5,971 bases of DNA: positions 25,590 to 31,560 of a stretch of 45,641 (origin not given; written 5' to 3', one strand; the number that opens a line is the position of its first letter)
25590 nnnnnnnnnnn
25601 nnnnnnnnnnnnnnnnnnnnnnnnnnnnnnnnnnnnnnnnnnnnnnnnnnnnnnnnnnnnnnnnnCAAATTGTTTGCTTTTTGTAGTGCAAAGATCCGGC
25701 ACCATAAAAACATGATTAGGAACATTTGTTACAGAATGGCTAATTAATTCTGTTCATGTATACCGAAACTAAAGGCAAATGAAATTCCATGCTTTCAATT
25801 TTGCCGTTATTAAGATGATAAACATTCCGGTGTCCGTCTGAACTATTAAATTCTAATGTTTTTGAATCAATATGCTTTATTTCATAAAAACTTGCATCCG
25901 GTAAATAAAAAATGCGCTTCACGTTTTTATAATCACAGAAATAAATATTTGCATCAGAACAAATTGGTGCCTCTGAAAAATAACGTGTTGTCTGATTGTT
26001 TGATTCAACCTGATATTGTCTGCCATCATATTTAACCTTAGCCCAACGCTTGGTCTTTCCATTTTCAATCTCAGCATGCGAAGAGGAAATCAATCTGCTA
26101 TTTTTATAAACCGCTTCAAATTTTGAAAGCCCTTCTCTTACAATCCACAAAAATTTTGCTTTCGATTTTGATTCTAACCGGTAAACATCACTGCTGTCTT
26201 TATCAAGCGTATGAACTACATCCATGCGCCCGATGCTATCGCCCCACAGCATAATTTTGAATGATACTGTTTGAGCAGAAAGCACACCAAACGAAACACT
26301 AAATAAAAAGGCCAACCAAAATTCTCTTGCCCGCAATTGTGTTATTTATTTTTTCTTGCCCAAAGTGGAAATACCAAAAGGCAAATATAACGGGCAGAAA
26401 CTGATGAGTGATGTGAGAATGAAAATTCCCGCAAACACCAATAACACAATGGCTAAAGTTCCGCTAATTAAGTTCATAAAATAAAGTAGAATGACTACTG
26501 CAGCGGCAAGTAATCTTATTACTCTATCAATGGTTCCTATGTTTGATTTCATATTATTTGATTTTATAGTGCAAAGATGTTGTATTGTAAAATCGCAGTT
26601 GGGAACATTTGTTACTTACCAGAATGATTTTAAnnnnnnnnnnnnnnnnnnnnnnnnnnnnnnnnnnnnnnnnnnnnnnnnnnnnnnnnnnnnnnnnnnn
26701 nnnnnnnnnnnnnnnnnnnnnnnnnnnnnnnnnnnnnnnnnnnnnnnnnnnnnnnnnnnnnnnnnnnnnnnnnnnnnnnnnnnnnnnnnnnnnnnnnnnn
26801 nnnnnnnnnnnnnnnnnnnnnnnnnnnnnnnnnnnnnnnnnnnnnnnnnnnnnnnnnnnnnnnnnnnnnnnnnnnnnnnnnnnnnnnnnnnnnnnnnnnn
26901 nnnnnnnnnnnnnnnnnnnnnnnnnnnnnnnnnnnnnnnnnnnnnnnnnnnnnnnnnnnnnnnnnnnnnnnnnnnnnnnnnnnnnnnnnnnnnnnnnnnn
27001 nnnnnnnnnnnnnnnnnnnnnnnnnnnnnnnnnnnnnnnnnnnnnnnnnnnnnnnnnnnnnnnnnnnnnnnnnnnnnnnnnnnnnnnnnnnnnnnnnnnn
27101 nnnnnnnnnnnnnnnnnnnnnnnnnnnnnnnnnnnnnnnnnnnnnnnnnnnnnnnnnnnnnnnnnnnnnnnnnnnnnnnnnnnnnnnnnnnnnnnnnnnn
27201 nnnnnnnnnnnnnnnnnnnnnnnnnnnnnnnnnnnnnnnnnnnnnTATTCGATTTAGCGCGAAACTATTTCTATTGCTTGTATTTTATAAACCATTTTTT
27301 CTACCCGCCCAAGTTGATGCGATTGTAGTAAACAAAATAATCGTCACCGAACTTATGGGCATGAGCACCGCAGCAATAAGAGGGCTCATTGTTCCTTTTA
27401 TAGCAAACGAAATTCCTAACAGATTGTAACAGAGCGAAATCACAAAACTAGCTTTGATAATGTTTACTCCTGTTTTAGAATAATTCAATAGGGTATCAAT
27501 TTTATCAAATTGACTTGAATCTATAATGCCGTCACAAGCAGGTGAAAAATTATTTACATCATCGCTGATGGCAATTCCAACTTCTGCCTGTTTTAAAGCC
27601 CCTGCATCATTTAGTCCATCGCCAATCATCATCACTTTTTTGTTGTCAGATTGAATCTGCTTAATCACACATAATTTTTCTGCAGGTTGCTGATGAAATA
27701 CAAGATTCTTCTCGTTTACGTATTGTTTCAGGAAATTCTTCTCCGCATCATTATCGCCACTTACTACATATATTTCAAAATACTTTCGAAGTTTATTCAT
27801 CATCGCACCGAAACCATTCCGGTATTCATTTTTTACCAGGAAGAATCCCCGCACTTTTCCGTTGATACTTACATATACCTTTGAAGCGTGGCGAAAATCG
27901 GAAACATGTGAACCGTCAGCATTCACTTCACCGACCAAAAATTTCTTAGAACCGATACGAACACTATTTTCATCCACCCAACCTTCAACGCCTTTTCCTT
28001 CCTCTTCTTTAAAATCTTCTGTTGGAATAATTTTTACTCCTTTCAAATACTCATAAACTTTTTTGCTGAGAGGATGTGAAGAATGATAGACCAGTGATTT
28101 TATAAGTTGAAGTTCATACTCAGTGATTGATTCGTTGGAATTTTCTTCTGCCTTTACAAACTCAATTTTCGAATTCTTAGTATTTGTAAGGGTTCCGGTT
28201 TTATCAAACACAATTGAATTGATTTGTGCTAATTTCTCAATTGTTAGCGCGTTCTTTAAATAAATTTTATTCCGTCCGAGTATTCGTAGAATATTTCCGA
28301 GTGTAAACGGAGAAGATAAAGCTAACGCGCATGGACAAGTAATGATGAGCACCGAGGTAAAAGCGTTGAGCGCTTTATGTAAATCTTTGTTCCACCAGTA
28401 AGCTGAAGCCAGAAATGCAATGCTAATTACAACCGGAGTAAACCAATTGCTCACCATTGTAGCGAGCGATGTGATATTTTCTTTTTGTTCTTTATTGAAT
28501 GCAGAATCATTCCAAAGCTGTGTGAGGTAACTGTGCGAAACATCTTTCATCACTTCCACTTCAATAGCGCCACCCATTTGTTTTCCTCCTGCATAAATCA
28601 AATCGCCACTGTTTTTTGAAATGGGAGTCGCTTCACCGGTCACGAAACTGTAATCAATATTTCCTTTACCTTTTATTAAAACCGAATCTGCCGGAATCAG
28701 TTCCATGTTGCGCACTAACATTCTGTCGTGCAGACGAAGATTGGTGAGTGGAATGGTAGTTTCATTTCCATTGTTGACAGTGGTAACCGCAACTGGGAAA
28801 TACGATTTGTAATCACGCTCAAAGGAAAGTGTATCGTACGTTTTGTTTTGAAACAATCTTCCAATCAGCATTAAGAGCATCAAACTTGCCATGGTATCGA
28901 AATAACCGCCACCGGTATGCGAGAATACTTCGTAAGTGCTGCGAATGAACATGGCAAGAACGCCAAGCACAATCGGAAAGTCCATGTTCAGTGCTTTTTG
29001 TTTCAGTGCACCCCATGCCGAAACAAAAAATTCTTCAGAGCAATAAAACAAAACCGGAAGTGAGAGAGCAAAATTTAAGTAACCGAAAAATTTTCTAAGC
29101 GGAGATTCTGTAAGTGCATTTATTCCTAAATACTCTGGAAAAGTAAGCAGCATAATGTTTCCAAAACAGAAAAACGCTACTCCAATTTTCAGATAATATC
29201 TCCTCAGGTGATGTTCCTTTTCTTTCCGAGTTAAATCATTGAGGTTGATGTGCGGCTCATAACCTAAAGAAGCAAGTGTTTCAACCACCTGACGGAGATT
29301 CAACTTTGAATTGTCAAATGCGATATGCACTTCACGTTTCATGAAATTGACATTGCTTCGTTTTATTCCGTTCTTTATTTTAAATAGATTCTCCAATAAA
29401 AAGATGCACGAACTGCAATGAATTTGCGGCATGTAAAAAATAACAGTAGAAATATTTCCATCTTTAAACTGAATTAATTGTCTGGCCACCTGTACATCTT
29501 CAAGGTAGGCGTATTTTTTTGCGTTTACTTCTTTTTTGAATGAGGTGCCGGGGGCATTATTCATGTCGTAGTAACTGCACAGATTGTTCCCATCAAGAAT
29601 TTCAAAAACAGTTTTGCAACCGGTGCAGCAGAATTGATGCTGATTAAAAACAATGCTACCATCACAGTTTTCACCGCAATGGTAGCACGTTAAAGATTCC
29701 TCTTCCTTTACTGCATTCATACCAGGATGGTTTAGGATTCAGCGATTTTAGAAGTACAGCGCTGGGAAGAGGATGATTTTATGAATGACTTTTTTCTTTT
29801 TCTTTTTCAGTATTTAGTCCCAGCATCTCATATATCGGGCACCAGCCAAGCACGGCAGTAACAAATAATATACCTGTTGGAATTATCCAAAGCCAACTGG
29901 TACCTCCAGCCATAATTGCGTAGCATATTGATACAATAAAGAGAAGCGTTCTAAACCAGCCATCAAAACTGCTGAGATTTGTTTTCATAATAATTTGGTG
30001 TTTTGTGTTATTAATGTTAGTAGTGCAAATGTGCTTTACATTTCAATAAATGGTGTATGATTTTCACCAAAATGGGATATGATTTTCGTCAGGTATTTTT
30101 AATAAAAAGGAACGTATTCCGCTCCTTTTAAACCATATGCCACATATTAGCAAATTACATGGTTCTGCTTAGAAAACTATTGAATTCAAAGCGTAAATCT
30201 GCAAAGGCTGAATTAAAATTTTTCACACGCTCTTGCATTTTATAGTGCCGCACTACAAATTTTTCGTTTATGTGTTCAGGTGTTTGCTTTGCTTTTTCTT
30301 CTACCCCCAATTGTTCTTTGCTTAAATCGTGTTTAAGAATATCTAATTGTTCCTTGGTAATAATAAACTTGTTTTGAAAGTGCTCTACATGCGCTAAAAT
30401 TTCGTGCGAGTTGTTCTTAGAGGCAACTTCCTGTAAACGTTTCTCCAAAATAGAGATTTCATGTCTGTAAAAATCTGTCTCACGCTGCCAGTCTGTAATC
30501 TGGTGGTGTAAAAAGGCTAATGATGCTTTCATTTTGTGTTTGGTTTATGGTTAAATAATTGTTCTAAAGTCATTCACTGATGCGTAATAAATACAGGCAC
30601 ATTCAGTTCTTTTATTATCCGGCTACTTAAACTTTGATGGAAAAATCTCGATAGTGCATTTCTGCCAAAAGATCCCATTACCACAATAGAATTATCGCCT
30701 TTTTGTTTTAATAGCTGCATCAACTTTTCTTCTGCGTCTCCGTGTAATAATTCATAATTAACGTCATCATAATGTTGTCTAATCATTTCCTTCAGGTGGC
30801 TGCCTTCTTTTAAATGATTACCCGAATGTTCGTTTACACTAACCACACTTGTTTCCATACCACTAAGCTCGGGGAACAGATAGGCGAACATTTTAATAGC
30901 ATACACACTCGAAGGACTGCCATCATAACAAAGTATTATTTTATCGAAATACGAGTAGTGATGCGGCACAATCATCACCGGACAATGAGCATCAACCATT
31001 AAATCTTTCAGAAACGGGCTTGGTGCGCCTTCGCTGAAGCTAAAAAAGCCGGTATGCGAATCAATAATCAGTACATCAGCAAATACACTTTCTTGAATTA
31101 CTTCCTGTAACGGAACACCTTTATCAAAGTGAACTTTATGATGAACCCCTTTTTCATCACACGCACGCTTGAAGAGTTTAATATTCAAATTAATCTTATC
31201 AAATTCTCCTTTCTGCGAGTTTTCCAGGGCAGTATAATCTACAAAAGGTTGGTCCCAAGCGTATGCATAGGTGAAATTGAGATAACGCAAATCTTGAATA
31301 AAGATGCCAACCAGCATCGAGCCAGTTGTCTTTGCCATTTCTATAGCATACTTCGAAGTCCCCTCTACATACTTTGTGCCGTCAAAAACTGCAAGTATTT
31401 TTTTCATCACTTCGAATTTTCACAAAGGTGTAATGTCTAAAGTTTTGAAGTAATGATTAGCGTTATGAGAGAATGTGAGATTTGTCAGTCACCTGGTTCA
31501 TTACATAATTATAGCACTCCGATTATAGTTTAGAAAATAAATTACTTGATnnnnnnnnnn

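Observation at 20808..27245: Sulfur-trafficking island of four transcription units, each preceded by the same GTAAC-N4-GTTCC box exactly 22 nt from its -7 element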

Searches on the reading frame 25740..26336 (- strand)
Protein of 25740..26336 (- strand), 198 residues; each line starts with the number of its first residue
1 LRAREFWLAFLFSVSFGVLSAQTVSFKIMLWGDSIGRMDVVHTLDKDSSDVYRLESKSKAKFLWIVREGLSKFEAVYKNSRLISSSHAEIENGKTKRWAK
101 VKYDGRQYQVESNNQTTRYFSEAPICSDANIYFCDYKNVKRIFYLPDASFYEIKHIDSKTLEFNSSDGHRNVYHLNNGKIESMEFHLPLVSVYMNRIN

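Call 6: search_protein_families(library=pfam, proteins=[window:25740-26336:-], max_evalue=0.01)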
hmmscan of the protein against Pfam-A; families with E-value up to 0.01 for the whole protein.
window:25740-26336:- (198 aa): 1 family
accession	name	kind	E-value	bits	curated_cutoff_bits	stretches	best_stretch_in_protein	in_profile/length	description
PF19630.5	DUF6134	-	9.9e-11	42.5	27.9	1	26-195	1-182/184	Domain of unknown function (DUF6134)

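Call 17: search_protein_families(library=ncbifam, proteins=[window:25740-26336:-], max_evalue=0.001)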
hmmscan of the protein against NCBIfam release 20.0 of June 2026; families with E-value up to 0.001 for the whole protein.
window:25740-26336:- (198 aa): 0 families

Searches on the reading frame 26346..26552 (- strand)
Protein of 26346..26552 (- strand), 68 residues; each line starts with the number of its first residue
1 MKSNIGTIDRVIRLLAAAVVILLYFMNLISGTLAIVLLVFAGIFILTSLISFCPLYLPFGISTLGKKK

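Call 6: search_protein_families(library=pfam, proteins=[window:26346-26552:-], max_evalue=0.01)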
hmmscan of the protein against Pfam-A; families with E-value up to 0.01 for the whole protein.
window:26346-26552:- (68 aa): 1 family
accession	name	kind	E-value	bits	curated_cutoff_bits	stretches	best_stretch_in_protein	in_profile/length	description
PF11127.14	YgaP-like_TM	-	6.8e-21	74.6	25.3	1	1-66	1-65/66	Inner membrane protein YgaP-like, transmembrane domain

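Call 17: search_protein_families(library=ncbifam, proteins=[window:26346-26552:-], max_evalue=0.001)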
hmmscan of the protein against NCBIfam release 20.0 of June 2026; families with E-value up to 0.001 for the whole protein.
window:26346-26552:- (68 aa): 0 families

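Call 64: search_solved_structures(query=window:26346-26552:-, max_evalue=1, show_alignments=2)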
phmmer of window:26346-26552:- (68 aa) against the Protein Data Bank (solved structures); distinct sequences matched with E-value up to 1: 0.

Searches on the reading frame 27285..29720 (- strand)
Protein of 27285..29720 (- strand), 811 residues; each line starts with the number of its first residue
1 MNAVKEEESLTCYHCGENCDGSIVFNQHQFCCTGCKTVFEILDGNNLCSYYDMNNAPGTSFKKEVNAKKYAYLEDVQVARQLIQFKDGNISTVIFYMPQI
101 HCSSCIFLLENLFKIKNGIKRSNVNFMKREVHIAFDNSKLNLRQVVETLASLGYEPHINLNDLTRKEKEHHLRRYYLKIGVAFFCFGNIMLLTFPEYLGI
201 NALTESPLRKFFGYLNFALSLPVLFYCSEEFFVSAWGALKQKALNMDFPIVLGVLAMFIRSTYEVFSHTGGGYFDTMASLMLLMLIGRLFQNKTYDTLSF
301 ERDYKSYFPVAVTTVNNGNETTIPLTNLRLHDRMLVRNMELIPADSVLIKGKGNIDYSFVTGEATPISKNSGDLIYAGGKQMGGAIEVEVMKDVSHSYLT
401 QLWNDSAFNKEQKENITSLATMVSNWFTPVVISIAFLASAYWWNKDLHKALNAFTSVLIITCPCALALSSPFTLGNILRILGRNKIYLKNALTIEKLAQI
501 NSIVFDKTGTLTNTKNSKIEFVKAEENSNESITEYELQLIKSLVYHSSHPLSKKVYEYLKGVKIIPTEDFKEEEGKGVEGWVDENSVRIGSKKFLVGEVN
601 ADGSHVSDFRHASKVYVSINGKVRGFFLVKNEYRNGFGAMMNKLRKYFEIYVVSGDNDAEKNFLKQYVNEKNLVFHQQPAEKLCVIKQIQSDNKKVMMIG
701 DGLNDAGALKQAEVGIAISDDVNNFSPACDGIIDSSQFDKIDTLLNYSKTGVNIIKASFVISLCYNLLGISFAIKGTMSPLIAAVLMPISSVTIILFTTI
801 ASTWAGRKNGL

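Call 7: search_protein_families(library=pfam, proteins=[window:27285-29720:-], max_evalue=0.01)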
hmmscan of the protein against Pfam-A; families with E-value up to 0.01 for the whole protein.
window:27285-29720:- (811 aa): 5 families
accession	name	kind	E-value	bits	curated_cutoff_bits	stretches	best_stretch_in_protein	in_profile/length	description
PF00122.25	E1-E2_ATPase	-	1e-39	136.4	28.1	1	309-483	4-180/181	E1-E2 ATPase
PF00702.32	Hydrolase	-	1.1e-19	72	26.4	1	501-712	2-190/191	haloacid dehalogenase-like hydrolase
PF12156.14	ATPase-cat_bd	-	1e-10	42.6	27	1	11-85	1-84/86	Putative metal-binding domain of cation transport ATPase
PF00403.32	HMA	-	2e-05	25.3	24.8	1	95-155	2-62/62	Heavy-metal-associated domain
PF08282.18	Hydrolase_3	-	4.7e-05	23.7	20.9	1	685-737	195-247/255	haloacid dehalogenase-like hydrolase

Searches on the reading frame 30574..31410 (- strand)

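Call 7: search_protein_families(library=pfam, proteins=[window:30574-31410:-], max_evalue=0.01)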
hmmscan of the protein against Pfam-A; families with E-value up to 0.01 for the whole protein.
window:30574-31410:- (278 aa): 1 family
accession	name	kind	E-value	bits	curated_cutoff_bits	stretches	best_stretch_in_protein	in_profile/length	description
PF00582.32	Usp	-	1.3e-15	58.7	24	1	156-276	3-140/141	Universal stress protein family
